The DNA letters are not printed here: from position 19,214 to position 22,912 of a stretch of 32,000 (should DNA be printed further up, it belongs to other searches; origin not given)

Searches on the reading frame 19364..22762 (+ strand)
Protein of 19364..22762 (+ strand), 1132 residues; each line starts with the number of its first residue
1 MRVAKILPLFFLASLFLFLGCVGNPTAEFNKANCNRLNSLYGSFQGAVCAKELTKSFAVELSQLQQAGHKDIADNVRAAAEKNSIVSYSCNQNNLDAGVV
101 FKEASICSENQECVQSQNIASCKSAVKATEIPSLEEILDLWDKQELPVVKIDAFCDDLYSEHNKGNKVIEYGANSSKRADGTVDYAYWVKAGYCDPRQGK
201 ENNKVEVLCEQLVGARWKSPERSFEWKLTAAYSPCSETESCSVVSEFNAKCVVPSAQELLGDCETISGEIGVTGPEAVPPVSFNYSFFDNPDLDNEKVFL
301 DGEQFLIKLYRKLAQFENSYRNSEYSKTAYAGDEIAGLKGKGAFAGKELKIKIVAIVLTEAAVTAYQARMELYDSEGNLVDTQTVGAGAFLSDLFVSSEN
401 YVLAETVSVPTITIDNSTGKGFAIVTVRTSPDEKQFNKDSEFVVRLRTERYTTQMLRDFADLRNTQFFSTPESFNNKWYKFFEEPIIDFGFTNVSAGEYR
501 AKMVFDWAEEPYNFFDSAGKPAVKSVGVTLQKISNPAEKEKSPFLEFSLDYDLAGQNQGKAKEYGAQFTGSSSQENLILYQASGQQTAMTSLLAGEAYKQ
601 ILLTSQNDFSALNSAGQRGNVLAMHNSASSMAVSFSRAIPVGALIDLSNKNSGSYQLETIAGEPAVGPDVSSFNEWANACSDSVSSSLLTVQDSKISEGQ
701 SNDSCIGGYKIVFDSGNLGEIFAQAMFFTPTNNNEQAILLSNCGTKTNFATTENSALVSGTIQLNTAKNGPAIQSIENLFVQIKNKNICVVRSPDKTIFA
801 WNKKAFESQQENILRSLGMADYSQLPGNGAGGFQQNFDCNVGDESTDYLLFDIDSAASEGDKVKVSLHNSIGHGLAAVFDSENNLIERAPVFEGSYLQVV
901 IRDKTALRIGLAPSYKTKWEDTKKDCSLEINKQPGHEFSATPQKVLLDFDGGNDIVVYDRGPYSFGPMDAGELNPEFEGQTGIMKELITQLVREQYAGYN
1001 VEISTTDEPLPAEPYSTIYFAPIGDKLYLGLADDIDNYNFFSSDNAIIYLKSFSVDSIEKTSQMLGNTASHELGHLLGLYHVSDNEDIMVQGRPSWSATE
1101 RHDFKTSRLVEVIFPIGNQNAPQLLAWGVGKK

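Call 6: search_protein_families(library=pfam, proteins=[window:19364-22762:+], max_evalue=0.01)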
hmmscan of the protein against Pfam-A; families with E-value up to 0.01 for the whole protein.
window:19364-22762:+ (1132 aa): 1 family
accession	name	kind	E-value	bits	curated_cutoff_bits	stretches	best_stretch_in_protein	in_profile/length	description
PF00413.30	Peptidase_M10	-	3.8e-05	24.1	24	1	1053-1091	96-134/159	Matrixin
